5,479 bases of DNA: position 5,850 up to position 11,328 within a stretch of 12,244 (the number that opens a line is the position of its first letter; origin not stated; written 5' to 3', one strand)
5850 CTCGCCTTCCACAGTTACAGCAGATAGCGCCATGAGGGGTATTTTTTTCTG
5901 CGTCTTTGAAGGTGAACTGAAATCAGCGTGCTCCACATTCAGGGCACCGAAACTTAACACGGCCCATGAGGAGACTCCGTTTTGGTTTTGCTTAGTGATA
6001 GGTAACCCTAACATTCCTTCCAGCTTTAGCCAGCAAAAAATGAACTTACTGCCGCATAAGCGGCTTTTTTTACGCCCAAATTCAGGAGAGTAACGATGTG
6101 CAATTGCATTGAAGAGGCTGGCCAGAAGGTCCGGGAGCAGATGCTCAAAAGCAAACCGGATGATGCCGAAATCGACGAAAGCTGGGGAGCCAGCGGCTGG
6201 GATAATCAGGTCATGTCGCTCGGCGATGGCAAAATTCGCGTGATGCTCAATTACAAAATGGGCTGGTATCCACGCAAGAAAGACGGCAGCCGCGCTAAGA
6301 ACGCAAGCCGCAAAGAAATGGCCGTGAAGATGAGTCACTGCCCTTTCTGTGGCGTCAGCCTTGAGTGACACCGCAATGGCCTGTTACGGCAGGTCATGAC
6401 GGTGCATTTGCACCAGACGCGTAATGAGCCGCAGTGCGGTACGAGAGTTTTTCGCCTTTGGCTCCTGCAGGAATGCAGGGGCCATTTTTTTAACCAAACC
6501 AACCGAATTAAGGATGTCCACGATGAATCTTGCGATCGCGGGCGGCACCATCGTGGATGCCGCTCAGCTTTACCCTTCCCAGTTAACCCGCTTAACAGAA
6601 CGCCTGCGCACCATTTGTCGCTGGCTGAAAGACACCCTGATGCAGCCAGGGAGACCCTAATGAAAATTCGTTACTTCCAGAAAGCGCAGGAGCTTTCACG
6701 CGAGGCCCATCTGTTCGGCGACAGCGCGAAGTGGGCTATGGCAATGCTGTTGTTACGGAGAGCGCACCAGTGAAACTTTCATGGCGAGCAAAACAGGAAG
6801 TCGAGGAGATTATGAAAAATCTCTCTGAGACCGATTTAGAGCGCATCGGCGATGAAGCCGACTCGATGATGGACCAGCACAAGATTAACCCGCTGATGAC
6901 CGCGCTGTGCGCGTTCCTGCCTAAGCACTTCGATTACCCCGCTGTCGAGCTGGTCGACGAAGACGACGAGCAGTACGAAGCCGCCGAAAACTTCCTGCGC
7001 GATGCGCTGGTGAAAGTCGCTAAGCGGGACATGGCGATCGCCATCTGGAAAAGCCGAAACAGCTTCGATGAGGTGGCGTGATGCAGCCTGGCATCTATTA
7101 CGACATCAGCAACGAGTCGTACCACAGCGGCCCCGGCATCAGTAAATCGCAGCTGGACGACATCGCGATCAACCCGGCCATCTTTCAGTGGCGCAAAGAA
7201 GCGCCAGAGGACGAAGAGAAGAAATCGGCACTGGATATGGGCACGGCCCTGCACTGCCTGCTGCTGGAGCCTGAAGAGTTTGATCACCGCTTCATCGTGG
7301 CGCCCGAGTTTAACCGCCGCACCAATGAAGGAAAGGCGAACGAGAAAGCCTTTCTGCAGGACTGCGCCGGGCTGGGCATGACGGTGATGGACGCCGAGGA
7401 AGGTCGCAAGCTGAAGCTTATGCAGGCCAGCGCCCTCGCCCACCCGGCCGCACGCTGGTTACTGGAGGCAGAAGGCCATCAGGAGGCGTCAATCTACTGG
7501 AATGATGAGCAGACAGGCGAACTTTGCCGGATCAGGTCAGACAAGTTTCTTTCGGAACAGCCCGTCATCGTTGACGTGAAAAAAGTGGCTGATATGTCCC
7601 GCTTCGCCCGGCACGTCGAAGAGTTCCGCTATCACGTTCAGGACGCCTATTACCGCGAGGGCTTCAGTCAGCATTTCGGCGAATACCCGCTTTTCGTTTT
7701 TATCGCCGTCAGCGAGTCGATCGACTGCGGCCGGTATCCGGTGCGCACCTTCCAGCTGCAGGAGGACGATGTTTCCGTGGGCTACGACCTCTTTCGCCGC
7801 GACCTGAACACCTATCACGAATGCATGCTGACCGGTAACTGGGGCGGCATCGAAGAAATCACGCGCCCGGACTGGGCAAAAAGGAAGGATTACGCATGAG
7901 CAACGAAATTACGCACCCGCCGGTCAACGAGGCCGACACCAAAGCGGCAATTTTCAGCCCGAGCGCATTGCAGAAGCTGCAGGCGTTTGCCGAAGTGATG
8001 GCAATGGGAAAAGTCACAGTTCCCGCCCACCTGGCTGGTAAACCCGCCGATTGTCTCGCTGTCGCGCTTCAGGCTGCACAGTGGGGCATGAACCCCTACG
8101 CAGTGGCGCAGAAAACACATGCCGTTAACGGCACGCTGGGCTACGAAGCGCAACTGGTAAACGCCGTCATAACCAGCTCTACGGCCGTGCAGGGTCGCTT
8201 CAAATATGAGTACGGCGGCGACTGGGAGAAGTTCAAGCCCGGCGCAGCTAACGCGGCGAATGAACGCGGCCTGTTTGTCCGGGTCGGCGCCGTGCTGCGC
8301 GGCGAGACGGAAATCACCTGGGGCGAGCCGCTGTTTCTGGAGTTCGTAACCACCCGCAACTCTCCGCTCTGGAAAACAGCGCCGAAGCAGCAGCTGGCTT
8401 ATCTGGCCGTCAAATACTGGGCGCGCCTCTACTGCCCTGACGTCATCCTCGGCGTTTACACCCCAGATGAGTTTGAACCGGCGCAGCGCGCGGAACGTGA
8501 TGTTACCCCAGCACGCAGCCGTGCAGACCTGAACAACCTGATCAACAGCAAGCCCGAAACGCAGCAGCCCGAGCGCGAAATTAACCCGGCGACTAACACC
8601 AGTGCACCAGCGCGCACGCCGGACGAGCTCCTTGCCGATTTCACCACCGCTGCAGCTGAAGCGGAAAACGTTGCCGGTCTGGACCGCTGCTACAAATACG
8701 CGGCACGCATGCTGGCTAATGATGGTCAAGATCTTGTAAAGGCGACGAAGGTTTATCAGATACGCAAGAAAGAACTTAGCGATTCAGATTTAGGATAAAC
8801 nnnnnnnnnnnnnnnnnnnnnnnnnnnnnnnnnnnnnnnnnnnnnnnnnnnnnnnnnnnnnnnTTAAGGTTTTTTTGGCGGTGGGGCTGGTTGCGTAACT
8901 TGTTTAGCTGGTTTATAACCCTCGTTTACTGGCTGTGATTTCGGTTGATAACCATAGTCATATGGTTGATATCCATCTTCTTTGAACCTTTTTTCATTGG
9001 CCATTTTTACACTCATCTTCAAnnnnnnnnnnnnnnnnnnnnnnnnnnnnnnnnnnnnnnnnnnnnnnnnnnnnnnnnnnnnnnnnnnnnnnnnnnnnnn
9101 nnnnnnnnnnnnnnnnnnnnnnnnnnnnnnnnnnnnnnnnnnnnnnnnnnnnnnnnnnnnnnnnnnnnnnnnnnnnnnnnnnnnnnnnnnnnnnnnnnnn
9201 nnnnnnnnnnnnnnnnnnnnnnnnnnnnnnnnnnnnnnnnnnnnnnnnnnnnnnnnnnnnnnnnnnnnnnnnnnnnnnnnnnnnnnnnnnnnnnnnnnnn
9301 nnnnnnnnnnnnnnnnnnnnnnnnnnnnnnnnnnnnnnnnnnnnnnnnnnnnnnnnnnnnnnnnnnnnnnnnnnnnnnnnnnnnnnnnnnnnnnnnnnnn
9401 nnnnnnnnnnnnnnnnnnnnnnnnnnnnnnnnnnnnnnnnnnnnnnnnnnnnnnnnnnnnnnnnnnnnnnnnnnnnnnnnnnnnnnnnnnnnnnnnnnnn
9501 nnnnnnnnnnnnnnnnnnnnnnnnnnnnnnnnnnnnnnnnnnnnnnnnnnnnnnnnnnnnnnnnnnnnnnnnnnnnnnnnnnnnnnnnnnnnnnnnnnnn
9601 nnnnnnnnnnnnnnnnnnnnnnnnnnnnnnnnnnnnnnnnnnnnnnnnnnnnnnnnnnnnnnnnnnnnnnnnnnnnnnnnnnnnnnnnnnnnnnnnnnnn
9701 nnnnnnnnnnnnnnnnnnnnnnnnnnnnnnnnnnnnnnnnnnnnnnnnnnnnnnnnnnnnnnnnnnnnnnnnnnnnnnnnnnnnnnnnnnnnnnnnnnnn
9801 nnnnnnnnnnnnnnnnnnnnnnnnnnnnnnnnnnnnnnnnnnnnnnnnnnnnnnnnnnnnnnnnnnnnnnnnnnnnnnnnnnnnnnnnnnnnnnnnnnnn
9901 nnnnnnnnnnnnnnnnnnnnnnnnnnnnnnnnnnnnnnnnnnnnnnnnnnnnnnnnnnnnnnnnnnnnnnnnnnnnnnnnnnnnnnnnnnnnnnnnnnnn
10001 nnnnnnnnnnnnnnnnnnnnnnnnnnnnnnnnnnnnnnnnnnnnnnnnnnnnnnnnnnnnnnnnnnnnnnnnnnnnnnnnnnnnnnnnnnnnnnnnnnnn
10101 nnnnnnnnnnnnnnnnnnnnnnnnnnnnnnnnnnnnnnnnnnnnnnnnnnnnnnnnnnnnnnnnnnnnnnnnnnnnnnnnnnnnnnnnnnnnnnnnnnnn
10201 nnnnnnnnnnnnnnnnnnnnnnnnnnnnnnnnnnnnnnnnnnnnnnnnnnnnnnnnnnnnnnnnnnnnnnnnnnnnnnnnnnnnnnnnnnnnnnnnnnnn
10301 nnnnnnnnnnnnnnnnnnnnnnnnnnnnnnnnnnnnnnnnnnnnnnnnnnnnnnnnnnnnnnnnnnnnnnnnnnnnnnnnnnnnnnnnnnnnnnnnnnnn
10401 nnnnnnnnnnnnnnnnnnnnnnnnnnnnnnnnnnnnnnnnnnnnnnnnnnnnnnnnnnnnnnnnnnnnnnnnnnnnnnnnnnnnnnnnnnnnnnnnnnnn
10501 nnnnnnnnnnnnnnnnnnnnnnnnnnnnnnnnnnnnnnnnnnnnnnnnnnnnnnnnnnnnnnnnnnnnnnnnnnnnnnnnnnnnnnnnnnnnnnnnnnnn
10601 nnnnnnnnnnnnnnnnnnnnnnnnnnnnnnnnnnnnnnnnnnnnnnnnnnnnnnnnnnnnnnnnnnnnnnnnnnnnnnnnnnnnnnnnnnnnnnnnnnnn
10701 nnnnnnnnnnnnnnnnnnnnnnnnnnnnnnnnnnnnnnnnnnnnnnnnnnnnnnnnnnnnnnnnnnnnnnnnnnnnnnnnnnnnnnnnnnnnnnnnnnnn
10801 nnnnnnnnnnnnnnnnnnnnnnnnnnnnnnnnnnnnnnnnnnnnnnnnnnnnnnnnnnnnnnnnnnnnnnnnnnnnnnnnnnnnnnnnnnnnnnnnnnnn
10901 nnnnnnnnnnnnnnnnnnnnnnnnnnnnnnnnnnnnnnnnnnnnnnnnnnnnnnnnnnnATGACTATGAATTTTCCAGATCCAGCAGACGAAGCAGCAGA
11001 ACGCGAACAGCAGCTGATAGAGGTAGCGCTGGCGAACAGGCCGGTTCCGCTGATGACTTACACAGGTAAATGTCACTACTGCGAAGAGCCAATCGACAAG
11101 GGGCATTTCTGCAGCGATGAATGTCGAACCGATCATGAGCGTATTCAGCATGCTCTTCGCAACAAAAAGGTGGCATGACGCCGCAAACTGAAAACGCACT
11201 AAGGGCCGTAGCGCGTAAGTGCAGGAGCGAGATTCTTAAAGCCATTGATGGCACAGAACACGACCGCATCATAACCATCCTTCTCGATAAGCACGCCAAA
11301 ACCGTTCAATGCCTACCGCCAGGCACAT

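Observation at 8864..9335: Three tandem paralogous 46-47 aa peptides with an invariant C-terminal PPPKKP, conserved at protein level despite synonymous DNA divergence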

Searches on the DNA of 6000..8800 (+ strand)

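Call 7: search_dna_similar(query=window:6000-8800:+, collection=phages, mode=near)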
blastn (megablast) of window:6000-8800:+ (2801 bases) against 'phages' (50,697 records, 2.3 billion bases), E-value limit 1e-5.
No match.

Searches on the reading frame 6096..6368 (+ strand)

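Call 86: search_protein_families(library=phrogs, proteins=[window:6096-6368:+], max_evalue=0.001)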
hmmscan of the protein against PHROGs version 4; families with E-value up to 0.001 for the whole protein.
window:6096-6368:+ (90 aa): 1 family
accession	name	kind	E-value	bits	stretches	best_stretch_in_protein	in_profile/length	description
phrog_7033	-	unknown function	1.1e-26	95.1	1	1-90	4-94/197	-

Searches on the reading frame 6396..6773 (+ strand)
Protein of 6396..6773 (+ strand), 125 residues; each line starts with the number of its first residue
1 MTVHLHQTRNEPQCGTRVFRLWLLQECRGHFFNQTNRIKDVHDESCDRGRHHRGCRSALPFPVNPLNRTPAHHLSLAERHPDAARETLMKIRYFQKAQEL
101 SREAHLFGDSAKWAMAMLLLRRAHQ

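Call 8: search_protein_families(library=pfam, proteins=[window:6396-6773:+], max_evalue=0.1)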
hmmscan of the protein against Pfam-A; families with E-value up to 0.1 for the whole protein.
window:6396-6773:+ (125 aa): 0 families

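Call 9: search_protein_families(library=phrogs, proteins=[window:6396-6773:+], max_evalue=0.1)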
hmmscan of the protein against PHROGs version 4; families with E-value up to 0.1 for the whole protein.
window:6396-6773:+ (125 aa): 2 families
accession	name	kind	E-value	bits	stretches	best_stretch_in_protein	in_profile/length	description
phrog_9686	-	unknown function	0.028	15.2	1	7-51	7-52/53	-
phrog_24051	-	unknown function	0.069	14.1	0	74-100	16-42/80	-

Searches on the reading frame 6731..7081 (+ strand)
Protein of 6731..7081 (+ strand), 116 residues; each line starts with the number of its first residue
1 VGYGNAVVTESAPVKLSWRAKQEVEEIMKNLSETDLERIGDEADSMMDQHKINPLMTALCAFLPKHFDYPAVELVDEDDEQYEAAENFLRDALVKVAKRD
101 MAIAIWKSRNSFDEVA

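Call 86: search_protein_families(library=phrogs, proteins=[window:6731-7081:+], max_evalue=0.001)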
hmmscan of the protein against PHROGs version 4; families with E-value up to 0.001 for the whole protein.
window:6731-7081:+ (116 aa): 1 family
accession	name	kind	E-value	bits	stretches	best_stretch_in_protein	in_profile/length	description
phrog_3486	-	unknown function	2e-19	71.1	1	15-116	2-102/102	-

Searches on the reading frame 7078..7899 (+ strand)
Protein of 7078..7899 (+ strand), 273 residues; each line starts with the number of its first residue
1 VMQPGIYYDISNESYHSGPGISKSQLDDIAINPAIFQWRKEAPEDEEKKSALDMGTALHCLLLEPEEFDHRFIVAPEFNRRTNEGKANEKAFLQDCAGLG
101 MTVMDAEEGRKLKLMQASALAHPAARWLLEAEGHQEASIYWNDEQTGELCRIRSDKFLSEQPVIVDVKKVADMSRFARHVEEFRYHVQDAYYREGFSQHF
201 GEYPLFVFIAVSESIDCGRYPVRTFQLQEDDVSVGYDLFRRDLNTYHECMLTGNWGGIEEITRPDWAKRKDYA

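Call 8: search_protein_families(library=pfam, proteins=[window:7078-7899:+], max_evalue=0.1)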
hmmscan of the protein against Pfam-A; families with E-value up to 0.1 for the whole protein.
window:7078-7899:+ (273 aa): 1 family
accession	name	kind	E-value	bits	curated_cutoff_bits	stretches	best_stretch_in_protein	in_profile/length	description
PF12684.13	DUF3799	-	1.7e-24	87.3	26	1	22-255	1-220/233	PDDEXK-like domain of unknown function (DUF3799)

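Call 9: search_protein_families(library=phrogs, proteins=[window:7078-7899:+], max_evalue=0.1)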
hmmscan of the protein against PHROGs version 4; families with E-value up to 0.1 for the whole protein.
window:7078-7899:+ (273 aa): 6 families
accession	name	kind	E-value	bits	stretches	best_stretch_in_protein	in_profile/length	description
phrog_412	-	DNA, RNA and nucleotide metabolism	1.3e-106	358.5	1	1-271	135-410/440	exonuclease VIII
phrog_607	-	DNA, RNA and nucleotide metabolism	8.4e-67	227.1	1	2-271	575-872/883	exonuclease VII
phrog_561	-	DNA, RNA and nucleotide metabolism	6.8e-26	92.7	1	4-268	3-267/633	RecT-like ssDNA annealing protein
phrog_1227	-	DNA, RNA and nucleotide metabolism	0.0011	19.2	1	48-213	47-202/268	exonuclease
phrog_28222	-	DNA, RNA and nucleotide metabolism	0.0068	15.5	1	8-79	642-716/941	exonuclease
phrog_660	-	unknown function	0.073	14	0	81-181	9-111/193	-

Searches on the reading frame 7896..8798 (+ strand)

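Call 8: search_protein_families(library=pfam, proteins=[window:7896-8798:+], max_evalue=0.1)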
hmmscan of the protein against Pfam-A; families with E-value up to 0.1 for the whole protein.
window:7896-8798:+ (300 aa): 1 family
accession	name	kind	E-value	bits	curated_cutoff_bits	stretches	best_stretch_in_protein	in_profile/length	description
PF03837.19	RecT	-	3.7e-30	105.4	24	1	33-204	2-197/198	RecT family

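Call 9: search_protein_families(library=phrogs, proteins=[window:7896-8798:+], max_evalue=0.1)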
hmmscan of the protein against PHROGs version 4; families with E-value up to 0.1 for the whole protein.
window:7896-8798:+ (300 aa): 3 families
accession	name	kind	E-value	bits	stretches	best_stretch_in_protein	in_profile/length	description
phrog_561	-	DNA, RNA and nucleotide metabolism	6.3e-114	383.6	1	1-293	274-549/633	RecT-like ssDNA annealing protein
phrog_4171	-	DNA, RNA and nucleotide metabolism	0.00034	21.3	1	27-94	42-108/392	RecT-like ssDNA annealing protein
phrog_10056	-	DNA, RNA and nucleotide metabolism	0.0038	17.7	1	129-206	123-199/302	RecT-like ssDNA annealing protein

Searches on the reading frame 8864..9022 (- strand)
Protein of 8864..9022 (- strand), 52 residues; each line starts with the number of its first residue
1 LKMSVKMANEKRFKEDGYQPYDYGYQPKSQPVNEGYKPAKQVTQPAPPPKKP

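Call 8: search_protein_families(library=pfam, proteins=[window:8864-9022:-], max_evalue=0.1)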
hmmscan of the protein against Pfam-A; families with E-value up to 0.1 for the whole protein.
window:8864-9022:- (52 aa): 0 families

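Call 9: search_protein_families(library=phrogs, proteins=[window:8864-9022:-], max_evalue=0.1)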
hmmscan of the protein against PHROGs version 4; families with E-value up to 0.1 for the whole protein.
window:8864-9022:- (52 aa): 0 families

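Call 10: search_protein_families(library=padloc, proteins=[window:8864-9022:-], max_evalue=1)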
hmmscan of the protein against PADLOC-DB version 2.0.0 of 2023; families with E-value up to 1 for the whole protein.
window:8864-9022:- (52 aa): 0 families

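Call 11: search_protein_families(library=ncbifam, proteins=[window:8864-9022:-], max_evalue=1)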
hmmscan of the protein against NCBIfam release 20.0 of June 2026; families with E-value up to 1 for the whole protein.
window:8864-9022:- (52 aa): 0 families

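Call 79: search_protein_representatives(alignment_id=A5)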
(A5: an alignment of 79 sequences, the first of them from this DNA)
Query: 79 sequences, 68 profile positions. Proteins with E-value up to 0.001 (for the whole library): 410; up to 1e-10: 2; up to 1e-30: 0. The best 150 are listed.
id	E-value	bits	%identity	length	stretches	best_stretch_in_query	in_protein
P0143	1.7e-11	60.4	-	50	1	1-50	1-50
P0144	7.2e-11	58.4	-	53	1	1-49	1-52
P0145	3.1e-10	56.4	-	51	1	1-50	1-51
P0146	6.3e-10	55.4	-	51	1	1-49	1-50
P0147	1.4e-09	54.3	-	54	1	1-50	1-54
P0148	2.0e-09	53.8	-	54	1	1-49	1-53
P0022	2.5e-09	53.5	-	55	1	1-49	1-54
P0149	2.7e-09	53.3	-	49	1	1-50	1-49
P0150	3.2e-09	53.1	-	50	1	1-49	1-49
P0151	3.2e-09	53.1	-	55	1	1-49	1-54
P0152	3.4e-09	53.1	-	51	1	1-49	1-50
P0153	4.6e-09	52.6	-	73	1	1-66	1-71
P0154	4.6e-09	52.6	-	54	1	1-49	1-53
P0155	5.0e-09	52.5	-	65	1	1-66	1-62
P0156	5.2e-09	52.4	-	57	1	1-50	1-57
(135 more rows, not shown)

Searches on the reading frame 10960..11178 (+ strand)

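Call 8: search_protein_families(library=pfam, proteins=[window:10960-11178:+], max_evalue=0.1)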
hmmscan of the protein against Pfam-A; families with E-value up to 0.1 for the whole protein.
window:10960-11178:+ (72 aa): 4 families
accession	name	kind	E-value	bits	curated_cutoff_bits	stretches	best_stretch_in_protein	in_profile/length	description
PF09889.16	DUF2116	-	0.0071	16.7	26.8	1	38-69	6-38/59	Probable treble clef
PF12368.13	Rhodanese_C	-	0.014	16.1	26.9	1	34-57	21-45/66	Rhodanase C-terminal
PF04570.20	zf-FLZ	-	0.015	15.2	23.4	0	49-59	37-47/54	zinc-finger of the FCS-type, C2-C2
PF24461.1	DUF7576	-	0.03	14.6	27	0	49-60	48-59/60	Family of unknown function (DUF7576)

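Call 9: search_protein_families(library=phrogs, proteins=[window:10960-11178:+], max_evalue=0.1)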
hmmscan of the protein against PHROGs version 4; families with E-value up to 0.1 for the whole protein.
window:10960-11178:+ (72 aa): 5 families
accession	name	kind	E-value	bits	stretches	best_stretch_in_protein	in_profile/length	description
phrog_54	-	other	7e-11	43.3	1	6-69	2-74/75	DksA-like zinc-finger protein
phrog_10210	-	unknown function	0.00079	19.9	1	32-43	25-36/39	-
phrog_35839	-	unknown function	0.0024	18.8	1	37-58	19-39/44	-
phrog_13750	-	unknown function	0.0045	18.3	1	33-70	14-55/104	-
phrog_1271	-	DNA, RNA and nucleotide metabolism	0.0091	16.4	1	33-62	210-245/361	HNH endonuclease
